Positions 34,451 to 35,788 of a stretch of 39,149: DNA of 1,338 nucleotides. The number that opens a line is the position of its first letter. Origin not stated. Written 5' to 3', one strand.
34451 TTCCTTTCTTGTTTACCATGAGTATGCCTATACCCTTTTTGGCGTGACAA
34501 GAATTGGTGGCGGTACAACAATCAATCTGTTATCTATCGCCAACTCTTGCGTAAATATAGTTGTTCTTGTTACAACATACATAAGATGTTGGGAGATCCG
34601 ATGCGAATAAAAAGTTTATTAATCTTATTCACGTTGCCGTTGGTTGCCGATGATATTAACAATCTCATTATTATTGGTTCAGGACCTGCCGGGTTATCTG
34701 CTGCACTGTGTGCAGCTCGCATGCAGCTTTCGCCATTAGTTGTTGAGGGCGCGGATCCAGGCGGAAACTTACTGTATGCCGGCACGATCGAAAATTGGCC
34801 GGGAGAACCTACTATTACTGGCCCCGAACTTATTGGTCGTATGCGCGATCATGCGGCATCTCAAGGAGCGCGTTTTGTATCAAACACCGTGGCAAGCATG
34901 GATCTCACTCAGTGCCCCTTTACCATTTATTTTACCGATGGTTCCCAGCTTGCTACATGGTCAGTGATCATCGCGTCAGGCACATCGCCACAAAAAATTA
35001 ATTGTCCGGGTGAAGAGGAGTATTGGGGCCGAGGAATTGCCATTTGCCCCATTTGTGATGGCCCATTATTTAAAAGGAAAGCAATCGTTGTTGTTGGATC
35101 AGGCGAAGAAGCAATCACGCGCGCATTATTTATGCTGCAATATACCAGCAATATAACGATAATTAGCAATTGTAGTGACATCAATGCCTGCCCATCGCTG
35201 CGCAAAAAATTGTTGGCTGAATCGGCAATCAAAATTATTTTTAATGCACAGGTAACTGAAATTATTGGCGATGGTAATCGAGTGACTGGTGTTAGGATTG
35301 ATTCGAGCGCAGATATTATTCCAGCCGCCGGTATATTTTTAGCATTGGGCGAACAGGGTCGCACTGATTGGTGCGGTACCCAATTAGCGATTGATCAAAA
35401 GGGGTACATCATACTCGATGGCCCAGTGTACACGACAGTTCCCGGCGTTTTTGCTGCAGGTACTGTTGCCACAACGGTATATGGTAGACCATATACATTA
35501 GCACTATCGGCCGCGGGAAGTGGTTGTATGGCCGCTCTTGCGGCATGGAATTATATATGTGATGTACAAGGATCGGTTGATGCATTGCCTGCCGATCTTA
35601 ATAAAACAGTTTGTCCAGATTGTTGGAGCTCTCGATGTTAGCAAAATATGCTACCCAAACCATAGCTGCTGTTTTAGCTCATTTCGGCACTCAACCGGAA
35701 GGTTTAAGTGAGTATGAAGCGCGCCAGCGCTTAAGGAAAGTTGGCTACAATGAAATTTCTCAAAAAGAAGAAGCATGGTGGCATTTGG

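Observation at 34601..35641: Second, atypical thioredoxin-reductase paralog: hydrophobic leader, CPIC centre, Cys-rich CPDC tail, start-stop overlap with a P-type ATPase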

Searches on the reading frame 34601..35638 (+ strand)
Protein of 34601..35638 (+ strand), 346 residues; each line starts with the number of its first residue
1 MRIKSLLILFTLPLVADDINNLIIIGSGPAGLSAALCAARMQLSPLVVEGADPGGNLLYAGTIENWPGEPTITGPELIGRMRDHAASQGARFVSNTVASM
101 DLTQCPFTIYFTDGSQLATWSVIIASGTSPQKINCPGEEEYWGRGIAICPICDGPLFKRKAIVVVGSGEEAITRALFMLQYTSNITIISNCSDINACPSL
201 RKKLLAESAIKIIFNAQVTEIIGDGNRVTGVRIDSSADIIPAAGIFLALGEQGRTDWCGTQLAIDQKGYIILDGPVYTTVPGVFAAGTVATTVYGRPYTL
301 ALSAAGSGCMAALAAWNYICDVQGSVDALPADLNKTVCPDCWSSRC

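Call 3: search_protein_families(library=pfam, proteins=[window:34601-35638:+], max_evalue=0.01)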
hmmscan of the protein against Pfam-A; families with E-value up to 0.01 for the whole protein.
window:34601-35638:+ (346 aa): 12 families
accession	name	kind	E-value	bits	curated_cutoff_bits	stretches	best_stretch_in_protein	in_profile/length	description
PF07992.20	Pyr_redox_2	-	1.5e-34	120.2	26.1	1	21-294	2-278/291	Pyridine nucleotide-disulphide oxidoreductase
PF13738.12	Pyr_redox_3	-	1.1e-15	58.2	30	2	97-287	104-305/305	Pyridine nucleotide-disulphide oxidoreductase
PF00070.33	Pyr_redox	-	1.9e-09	38.4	22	1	162-233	2-79/82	Pyridine nucleotide-disulphide oxidoreductase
PF01266.30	DAO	-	8.7e-09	35.8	27.9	1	22-55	2-37/353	FAD dependent oxidoreductase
PF00890.30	FAD_binding_2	-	1.5e-08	34.7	20.4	1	22-68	2-49/414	FAD binding domain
PF12831.13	FAD_oxidored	-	2e-08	34.4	27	1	22-57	2-38/416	FAD dependent oxidoreductase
PF01134.28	GIDA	-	0.00024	20.7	22.1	0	22-48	2-28/391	Glucose inhibited division protein A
PF13241.12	NAD_binding_7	-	0.00043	21.3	22.1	1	158-192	6-40/104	Putative NAD(P)-binding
PF03486.20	HI0933_like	-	0.00046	20.2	50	0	21-61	2-43/244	HI0933-like protein Rossmann domain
PF13450.12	NAD_binding_8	-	0.0015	19.2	21.9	1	24-57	1-35/68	NAD(P)-binding Rossmann-like domain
PF01946.23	Thi4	-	0.0032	17.2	26.2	0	21-50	19-49/235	Thi4 family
PF05834.18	Lycopene_cycl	-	0.0057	16.2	23.4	0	22-52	2-34/380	Lycopene cyclase protein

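Call 4: search_protein_families(library=ncbifam, proteins=[window:34601-35638:+], max_evalue=0.01)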
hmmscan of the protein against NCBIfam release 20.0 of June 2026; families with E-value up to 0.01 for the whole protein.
window:34601-35638:+ (346 aa): 72 families (the best 25 are shown)
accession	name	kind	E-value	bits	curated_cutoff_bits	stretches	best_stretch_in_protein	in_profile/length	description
TIGR01292.1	TRX_reduct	equivalog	1.8e-81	273.3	343.45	1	21-319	2-300/300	thioredoxin-disulfide reductase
TIGR03143.1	AhpF_homolog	hypoth_equivalog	8e-58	196.3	687.65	1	18-323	3-312/555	putative alkyl hydroperoxide reductase F subunit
TIGR03140.1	AhpF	equivalog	7.3e-54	183.1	502.9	1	21-319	214-512/515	alkyl hydroperoxide reductase subunit F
NF007614.0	PRK10262.1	equivalog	6.6e-53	179.9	644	1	21-320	8-315/321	thioredoxin-disulfide reductase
TIGR01350.1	lipoamide_DH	equivalog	6.1e-20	71.4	408.8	2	116-314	129-328/461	dihydrolipoyl dehydrogenase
TIGR02053.1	MerA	equivalog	1.8e-14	53.6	454.45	1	114-316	124-329/465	mercury(II) reductase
TIGR04018.1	Bthiol_YpdA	hypoth_equivalog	1.7e-12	46.8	339.9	2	97-292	93-291/316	YpdA family putative bacillithiol disulfide reductase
NF003585.0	PRK05249.1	equivalog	5.4e-12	45.1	465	2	21-63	8-51/464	Si-specific NAD(P)(+) transhydrogenase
NF004945.0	PRK06292.2-3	equivalog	4.4e-11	42.4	494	1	119-291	130-306/457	dihydrolipoyl dehydrogenase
TIGR01316.1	gltA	equivalog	8.7e-11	41.3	471.75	1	152-291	265-426/449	NADPH-dependent glutamate synthase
NF005883.0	PRK07845.1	equivalog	6.9e-09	35.2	479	2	20-102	3-81/466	NAD(P)H-quinone dehydrogenase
NF004943.0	PRK06292.2-1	equivalog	4.1e-08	32.4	432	1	118-290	131-308/456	dihydrolipoyl dehydrogenase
NF004992.0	PRK06370.1-4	equivalog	1.3e-07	30.5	629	1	162-288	173-308/459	FAD-containing oxidoreductase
NF004991.0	PRK06370.1-3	subfamily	2.4e-07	29.7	620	1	18-82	34-95/509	FAD-containing oxidoreductase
NF041853.1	hythiocyan_redase_MerA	equivalog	3.3e-07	29.5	650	1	158-290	159-295/440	hypothiocyanous acid reductase MerA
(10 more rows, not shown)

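Call 6: find_homologous_proteins(query=window:34601-35638:+, max_evalue=1e-10)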
Query window:34601-35638:+ (346 aa): 6341 proteins with E <= 1e-10 among 8000 candidates; the best 120 are listed.
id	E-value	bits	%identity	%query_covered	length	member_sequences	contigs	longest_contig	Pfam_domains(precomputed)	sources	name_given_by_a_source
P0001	1.2e-229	779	100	100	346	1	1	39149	PF01266.31,PF00890.31,PF07992.21,PF00070.34,PF13738.13,PF12831.14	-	-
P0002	8.9e-175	599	75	98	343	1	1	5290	PF01266.31,PF00890.31,PF07992.21,PF00070.34,PF13738.13,PF12831.14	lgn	-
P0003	9.4e-167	572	71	100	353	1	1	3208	PF01266.31,PF00890.31,PF07992.21,PF00070.34,PF13738.13,PF12831.14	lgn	-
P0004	4.8e-162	557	69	96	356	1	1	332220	PF01266.31,PF00890.31,PF07992.21,PF00070.34,PF13738.13,PF12831.14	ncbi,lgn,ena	-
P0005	1.3e-78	283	44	88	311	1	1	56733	PF01946.24,PF07992.21,PF00070.34,PF13738.13,PF03486.21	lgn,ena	-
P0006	1.4e-78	283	44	88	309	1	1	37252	PF01266.31,PF13434.13,PF13450.13,PF00890.31,PF07992.21,PF00070.34,PF13738.13,PF03486.21,PF01134.29,PF12831.14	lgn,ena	-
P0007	6.0e-78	280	42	89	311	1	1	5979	PF07992.21,PF00070.34,PF13738.13,PF03486.21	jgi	jgi:thioredoxin reductase (NADPH)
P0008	9.0e-78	280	45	88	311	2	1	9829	PF01946.24,PF13434.13,PF07992.21,PF00070.34,PF13738.13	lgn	-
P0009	3.8e-77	278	45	87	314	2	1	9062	PF01266.31,PF13434.13,PF07992.21,PF00070.34,PF13738.13,PF03486.21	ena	-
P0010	1.3e-76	276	41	89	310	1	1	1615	PF01946.24,PF01266.31,PF13450.13,PF00890.31,PF07992.21,PF00070.34,PF13738.13,PF03486.21,PF12831.14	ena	-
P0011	1.4e-76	276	44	88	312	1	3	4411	PF00890.31,PF07992.21,PF00070.34,PF13738.13,PF03486.21,PF01134.29,PF12831.14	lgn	-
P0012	2.8e-76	275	43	89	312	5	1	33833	PF01266.31,PF13450.13,PF00890.31,PF07992.21,PF00070.34,PF13738.13,PF03486.21,PF12831.14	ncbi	-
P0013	3.1e-76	275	42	87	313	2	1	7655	PF01266.31,PF13434.13,PF13450.13,PF00890.31,PF07992.21,PF00070.34,PF13738.13,PF03486.21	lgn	-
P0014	6.3e-76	274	42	88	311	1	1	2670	PF07992.21,PF00070.34,PF13738.13,PF03486.21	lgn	-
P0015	6.5e-76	274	43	88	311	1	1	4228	PF07992.21,PF00070.34,PF13738.13,PF03486.21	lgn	-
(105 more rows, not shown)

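Call 7: search_solved_structures(query=window:34601-35638:+, show_alignments=3)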
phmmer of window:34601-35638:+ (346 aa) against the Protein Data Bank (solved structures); distinct sequences matched with E-value up to 0.001: 94 (the best 60 are shown).
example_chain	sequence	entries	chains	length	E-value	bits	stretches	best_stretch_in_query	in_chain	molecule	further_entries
4a5l_A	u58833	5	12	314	5.9e-60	206.4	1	18-317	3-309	THIOREDOXIN REDUCTASE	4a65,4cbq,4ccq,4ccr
4up3_A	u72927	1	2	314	1.7e-58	201.6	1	18-317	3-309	THIOREDOXIN REDUCTASE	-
9vv4_A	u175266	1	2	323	1.4e-56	195.3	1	17-320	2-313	Thioredoxin reductase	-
3itj_A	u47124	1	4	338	4.6e-56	193.6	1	20-321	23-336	Thioredoxin reductase 1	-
3d8x_A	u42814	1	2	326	6.1e-56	193.2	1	20-321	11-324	Thioredoxin reductase 1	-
2a87_A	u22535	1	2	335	3e-55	190.9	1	19-324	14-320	Thioredoxin reductase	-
7p9d_A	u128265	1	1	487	6.2e-55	189.9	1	20-319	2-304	Thioredoxin reductase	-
5uth_A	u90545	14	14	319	7.4e-55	189.6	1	17-320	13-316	Thioredoxin reductase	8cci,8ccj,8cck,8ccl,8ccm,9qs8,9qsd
9xub_A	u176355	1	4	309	1.1e-54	189.1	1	19-320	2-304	Thioredoxin reductase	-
7e52_A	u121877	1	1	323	1.7e-54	188.4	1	21-320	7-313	Thioredoxin reductase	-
6bpy_A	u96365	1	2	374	2.2e-54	188.1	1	21-325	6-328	Thioredoxin reductase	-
7ytv_A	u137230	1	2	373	2.2e-54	188.1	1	22-325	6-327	Thioredoxin reductase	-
5w4c_A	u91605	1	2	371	4.2e-54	187.2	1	21-329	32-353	Thioredoxin reductase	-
7p9e_A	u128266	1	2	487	1.5e-53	185.4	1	20-319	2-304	Thioredoxin reductase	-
6bwt_A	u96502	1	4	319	9.5e-52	179.4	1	20-321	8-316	Thioredoxin reductase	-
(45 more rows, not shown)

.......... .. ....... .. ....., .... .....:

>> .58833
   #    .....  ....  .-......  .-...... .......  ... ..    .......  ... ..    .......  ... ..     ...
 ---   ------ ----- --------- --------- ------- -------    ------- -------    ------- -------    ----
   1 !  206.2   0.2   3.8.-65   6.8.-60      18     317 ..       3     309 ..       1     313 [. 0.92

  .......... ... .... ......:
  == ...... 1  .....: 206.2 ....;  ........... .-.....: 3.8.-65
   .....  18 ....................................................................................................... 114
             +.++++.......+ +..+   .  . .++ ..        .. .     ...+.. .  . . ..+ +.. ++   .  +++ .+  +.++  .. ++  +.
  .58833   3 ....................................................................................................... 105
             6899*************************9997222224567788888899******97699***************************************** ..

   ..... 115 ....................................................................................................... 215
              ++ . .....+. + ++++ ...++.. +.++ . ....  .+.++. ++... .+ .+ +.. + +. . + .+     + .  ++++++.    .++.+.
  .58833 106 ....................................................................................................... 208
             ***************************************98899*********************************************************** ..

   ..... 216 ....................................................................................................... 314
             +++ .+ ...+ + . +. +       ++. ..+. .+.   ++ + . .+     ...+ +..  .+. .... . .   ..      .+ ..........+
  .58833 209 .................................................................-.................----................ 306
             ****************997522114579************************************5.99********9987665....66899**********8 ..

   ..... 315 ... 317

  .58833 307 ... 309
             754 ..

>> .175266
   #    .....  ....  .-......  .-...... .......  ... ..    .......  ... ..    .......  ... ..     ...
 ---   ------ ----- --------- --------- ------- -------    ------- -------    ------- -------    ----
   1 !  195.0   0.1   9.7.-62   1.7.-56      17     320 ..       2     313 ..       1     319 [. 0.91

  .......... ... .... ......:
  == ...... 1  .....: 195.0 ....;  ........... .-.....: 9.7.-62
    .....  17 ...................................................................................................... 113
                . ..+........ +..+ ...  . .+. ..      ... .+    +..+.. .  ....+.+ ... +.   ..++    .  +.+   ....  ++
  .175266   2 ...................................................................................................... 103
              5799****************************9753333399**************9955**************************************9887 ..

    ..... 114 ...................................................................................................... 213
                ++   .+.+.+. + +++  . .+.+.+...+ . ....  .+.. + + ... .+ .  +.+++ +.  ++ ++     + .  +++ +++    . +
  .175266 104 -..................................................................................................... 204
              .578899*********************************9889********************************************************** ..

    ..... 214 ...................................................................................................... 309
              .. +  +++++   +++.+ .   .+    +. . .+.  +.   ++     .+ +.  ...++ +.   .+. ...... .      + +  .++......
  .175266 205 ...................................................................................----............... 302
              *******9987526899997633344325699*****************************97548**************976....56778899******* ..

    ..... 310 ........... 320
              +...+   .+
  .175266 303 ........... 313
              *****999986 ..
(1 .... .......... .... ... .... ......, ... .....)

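Call 9: find_encoding_contigs(protein=P0004, flank=8000, max_places=3)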
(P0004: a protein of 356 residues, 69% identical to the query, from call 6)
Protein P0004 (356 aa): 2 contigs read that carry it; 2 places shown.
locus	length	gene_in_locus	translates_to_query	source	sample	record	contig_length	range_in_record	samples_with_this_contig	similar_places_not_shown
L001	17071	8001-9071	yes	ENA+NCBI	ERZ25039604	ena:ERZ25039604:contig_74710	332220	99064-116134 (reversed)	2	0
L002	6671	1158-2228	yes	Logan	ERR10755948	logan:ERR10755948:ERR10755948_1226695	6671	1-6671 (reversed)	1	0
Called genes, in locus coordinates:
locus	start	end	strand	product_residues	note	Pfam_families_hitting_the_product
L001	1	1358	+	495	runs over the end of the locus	PF13638:PIN_4, PF13245:AAA_19 (faint), PF02562:PhoH, PF13604:AAA_30 (faint)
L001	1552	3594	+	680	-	PF13229:Beta_helix (faint)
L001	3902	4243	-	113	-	PF00825:Ribonuclease_P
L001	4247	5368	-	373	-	PF01926:MMR_HSR1, PF02421:FeoB_N, PF06071:YchF-GTPase_C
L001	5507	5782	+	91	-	-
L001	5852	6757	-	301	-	PF01068:DNA_ligase_A_M, PF01331:mRNA_cap_enzyme (weak), PF04679:DNA_ligase_A_C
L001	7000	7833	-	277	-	PF02735:Ku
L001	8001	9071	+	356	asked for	PF00890:FAD_binding_2 (weak), PF01266:DAO (faint), PF07992:Pyr_redox_2, PF12831:FAD_oxidored (faint), PF13738:Pyr_redox_3, PF00070:Pyr_redox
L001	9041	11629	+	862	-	PF00690:Cation_ATPase_N, PF00122:E1-E2_ATPase, PF00702:Hydrolase, PF13246:Cation_ATPase, PF00689:Cation_ATPase_C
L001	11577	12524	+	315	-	PF04085:MreC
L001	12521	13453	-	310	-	PF25145:NfeD1b_N (weak), PF01343:Peptidase_S49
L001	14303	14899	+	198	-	-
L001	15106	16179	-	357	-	-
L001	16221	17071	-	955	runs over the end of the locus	-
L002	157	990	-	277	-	PF02735:Ku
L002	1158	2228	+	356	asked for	PF00890:FAD_binding_2 (weak), PF01266:DAO (faint), PF07992:Pyr_redox_2, PF12831:FAD_oxidored (faint), PF13738:Pyr_redox_3, PF00070:Pyr_redox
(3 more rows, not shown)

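Call 10: find_encoding_contigs(protein=P0002, flank=8000, max_places=3)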
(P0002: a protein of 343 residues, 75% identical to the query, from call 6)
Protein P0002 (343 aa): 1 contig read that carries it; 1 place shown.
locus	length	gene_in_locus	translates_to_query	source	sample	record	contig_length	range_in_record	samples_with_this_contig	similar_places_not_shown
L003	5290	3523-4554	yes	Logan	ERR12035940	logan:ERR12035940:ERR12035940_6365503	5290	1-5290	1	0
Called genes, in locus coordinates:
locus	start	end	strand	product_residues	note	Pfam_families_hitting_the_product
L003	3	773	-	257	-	?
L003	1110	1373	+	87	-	-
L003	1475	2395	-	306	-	PF01068:DNA_ligase_A_M, PF09414:RNA_ligase (faint), PF04679:DNA_ligase_A_C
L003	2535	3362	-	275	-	PF02735:Ku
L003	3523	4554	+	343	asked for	PF00890:FAD_binding_2 (weak), PF01266:DAO (faint), PF07992:Pyr_redox_2, PF12831:FAD_oxidored (faint), PF13738:Pyr_redox_3, PF00070:Pyr_redox (weak)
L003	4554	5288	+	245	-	?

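Call 11: find_encoding_contigs(protein=P0003, flank=8000, max_places=3)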
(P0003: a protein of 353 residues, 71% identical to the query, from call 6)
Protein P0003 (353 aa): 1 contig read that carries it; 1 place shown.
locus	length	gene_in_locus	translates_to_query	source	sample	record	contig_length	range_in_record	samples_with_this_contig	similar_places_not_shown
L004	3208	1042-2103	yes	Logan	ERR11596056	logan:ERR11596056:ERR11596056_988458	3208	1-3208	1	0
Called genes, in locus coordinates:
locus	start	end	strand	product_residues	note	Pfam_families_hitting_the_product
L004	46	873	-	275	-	PF02735:Ku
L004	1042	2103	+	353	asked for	PF00890:FAD_binding_2 (weak), PF01266:DAO (faint), PF07992:Pyr_redox_2, PF12831:FAD_oxidored (faint), PF13738:Pyr_redox_3, PF00070:Pyr_redox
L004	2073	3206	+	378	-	?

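Call 14: find_related_loci(query=A2, collection=genome_contigs, flank=6000)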
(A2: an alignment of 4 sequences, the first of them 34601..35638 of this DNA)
Query A2 (346 aa) in genome_contigs; peptide patterns used: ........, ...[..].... (x = any residue, [..] = any of these).
66 stretches matched a pattern; 1 encode a relative of the query (tblastn E <= 1e-3); 1 distinct loci.
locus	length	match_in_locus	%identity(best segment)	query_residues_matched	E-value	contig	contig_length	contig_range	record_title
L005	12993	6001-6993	69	16-346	2e-162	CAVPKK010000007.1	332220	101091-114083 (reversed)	MAG: uncultured bacterium isolate MFD10064.bin.1.39 genome assembly, contig: contig_74710, whole genome shotgun sequence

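Call 26: search_protein_representatives(alignment_id=A2)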
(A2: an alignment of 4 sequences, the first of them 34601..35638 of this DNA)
Query: 4 sequences, 354 profile positions. Proteins with E-value up to 0.001 (for the whole library): 28619; up to 1e-10: 13881; up to 1e-30: 3071. The best 150 are listed.
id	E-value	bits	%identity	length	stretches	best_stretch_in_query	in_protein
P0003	4.2e-215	729.8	-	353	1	1-354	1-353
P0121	7.4e-130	449.4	-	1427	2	11-318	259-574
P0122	3.0e-87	309.3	-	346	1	6-322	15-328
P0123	5.1e-77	275.7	-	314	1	21-316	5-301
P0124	2.5e-76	273.4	-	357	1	6-329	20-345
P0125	1.7e-75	270.7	-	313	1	17-319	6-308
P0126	2.8e-75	269.9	-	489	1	13-321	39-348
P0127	2.1e-74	267.0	-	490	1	21-322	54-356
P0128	5.9e-73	262.3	-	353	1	22-321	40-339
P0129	7.8e-73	261.9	-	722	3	18-321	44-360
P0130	2.3e-72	260.3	-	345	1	8-326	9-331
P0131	2.1e-71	257.2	-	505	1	19-322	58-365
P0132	5.4e-71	255.8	-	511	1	11-326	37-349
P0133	8.7e-71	255.1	-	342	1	19-319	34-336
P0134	2.4e-70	253.7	-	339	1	6-320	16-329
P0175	2.6e-65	237.2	-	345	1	18-319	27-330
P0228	1.6e-61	224.7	-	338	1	19-321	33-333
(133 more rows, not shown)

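Call 28: predict_structure(alignment_id=A5)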
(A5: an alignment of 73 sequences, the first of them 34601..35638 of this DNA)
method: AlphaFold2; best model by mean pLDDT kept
length: 346 residues; sequences in the alignment: 73
mean_pLDDT: 90.0   pTM: 0.84
mean pLDDT of the five models: 90.0, 89.9, 89.3, 89.2, 89.1
residues with pLDDT >= 90: 263; 70-90: 45; 50-70: 22; < 50: 16
segments of 3 or more residues with pLDDT < 50: 1-5, 9-15, 326-328
pLDDT, mean of each block of 10 residues (from residue 1): 48 63 97 98 97 87 84 93 98 98 97 97 96 96 92 91 96 96 97 94 97 97 97 93 96 94 96 96 97 87 95 96 64 56 61
secondary structure, 60 per line:
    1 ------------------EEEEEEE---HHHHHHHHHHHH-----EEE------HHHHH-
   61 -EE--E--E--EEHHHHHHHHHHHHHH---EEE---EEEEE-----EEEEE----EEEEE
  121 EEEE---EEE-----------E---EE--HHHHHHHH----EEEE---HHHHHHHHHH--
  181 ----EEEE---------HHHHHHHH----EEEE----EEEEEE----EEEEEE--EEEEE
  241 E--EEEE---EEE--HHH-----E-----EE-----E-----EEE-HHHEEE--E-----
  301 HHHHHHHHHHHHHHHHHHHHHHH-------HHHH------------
elements in order: E19-25 H29-40 E46-48 H55-59 H74-87 E91-93 E97-101 E107-111 E116-124 E128-130 H150-157 E162-165 H169-178 E185-188 H198-205 E210-213 E218-223 E228-233 E236-241 E244-247 E251-253 E283-285 E290-292 H301-323 H331-334

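Call 29: find_encoding_contigs(protein=P0122, flank=6000, max_places=3)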
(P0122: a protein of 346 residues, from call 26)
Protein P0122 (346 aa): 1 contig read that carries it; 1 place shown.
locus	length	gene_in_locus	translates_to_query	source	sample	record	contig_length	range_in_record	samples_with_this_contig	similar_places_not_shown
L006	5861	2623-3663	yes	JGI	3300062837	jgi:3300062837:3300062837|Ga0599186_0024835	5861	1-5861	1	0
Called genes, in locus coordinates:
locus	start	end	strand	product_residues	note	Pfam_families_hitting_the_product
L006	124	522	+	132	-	-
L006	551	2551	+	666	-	-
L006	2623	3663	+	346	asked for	PF07992:Pyr_redox_2, PF13738:Pyr_redox_3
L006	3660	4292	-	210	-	-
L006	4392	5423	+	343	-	PF13401:AAA_22 (faint), PF00004:AAA, PF07728:AAA_5 (weak), PF17862:AAA_lid_3 (weak)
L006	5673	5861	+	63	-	?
